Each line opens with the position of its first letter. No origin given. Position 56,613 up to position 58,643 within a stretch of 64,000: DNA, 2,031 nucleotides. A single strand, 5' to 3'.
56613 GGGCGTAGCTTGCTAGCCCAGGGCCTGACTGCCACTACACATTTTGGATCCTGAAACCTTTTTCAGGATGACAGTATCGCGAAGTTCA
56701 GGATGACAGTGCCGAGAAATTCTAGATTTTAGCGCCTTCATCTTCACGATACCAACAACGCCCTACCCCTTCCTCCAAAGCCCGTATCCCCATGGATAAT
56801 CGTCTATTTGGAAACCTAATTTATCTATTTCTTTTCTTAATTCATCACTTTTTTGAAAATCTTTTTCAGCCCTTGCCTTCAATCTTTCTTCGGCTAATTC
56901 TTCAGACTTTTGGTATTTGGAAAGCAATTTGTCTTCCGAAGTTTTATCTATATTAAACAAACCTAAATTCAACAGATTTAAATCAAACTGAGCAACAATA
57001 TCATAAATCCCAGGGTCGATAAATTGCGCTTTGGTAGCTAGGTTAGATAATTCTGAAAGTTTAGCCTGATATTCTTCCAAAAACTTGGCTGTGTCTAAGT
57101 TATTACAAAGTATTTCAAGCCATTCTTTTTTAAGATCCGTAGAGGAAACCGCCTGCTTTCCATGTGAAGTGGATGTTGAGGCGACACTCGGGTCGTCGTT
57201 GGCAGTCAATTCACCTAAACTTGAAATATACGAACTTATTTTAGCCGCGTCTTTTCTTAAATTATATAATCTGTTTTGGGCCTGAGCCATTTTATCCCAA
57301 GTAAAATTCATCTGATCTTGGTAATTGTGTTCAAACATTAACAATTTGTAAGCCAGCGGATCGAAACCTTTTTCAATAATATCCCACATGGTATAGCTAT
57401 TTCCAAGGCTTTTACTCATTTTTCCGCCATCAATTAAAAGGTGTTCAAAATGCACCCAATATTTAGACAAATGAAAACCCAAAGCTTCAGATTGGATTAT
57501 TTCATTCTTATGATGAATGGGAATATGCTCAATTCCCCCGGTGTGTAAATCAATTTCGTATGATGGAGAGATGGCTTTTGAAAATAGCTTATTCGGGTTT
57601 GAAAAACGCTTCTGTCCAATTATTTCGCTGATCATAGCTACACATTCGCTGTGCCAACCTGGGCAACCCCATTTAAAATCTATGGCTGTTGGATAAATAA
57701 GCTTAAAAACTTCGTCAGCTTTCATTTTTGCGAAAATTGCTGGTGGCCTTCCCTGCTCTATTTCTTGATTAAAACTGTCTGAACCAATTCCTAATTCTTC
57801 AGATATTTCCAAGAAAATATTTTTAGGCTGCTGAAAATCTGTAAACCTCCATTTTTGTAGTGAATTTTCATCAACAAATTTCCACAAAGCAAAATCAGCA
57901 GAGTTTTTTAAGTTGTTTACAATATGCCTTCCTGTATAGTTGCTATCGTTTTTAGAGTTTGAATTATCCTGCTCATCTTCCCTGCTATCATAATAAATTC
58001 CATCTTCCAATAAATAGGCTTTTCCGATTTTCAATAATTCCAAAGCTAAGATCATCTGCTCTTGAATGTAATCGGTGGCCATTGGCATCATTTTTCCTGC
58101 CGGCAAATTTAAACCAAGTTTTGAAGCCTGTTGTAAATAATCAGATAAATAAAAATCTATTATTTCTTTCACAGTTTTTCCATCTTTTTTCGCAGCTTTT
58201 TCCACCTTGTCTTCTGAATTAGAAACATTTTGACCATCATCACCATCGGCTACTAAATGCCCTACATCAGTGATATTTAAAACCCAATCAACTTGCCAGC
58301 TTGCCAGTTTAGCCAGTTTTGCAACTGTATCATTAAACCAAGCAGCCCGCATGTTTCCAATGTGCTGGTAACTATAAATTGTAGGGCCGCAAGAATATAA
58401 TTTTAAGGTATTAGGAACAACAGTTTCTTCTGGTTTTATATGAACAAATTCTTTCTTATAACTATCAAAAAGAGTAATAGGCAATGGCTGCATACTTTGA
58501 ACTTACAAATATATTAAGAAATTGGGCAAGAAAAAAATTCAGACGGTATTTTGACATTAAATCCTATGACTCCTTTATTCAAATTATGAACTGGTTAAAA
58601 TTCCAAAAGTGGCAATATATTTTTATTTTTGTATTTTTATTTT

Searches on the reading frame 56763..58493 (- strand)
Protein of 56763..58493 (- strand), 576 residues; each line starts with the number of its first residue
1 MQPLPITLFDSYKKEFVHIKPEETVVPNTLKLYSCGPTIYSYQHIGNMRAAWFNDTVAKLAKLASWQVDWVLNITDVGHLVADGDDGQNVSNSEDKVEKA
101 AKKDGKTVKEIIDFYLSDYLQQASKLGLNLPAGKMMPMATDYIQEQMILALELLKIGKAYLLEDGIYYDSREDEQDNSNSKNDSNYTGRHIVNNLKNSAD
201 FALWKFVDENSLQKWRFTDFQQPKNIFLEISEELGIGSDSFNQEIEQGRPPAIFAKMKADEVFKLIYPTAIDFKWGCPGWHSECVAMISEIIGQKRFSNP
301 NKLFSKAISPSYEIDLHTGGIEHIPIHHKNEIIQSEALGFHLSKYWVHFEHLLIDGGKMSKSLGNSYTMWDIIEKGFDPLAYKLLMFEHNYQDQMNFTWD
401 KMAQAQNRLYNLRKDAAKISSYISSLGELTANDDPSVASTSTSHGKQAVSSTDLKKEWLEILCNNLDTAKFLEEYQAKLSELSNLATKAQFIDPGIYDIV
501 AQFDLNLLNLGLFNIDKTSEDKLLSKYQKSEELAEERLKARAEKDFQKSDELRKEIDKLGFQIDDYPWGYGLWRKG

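Call 75: find_homologous_proteins(query=window:56763-58493:-, max_evalue=1e-30)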
Query window:56763-58493:- (576 aa): 7491 proteins with E <= 1e-30 among 8000 candidates; the best 120 are listed.
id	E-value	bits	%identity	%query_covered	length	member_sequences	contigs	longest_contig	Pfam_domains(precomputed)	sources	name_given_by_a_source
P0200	0.0e+0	1321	100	100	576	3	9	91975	PF01406.26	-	-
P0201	1.5e-240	818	62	100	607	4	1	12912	PF01406.26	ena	-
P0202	3.1e-201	688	55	100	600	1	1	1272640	PF09334.18,PF01406.26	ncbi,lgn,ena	-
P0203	9.4e-179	614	53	99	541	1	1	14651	PF09334.18,PF01406.26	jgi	jgi:cysteinyl-tRNA synthetase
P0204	8.1e-166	571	49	100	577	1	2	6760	PF09334.18,PF01406.26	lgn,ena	-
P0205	3.3e-159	549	47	99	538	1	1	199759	PF09334.18,PF01406.26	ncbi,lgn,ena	-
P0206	4.0e-159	549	49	99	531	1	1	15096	PF09334.18,PF01406.26,PF00133.29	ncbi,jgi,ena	jgi:cysteinyl-tRNA synthetase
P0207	6.5e-158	545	47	99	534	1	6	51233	PF01406.26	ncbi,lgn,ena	-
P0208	2.8e-156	540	48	99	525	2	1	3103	PF09334.18,PF01406.26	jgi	jgi:cysteinyl-tRNA synthetase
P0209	4.1e-156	539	46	99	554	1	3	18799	PF01406.26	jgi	jgi:cysteinyl-tRNA synthetase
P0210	3.9e-154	533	48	99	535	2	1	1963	PF09334.18,PF01406.26,PF00133.29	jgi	jgi:cysteinyl-tRNA synthetase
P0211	1.2e-151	524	41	68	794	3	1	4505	PF01406.26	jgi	-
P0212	2.6e-151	523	44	99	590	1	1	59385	PF01406.26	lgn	-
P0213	2.3e-150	520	38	99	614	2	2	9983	PF01406.26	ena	-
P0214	1.2e-149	518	46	99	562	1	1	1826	PF09334.18,PF01406.26,PF00133.29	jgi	jgi:cysteinyl-tRNA synthetase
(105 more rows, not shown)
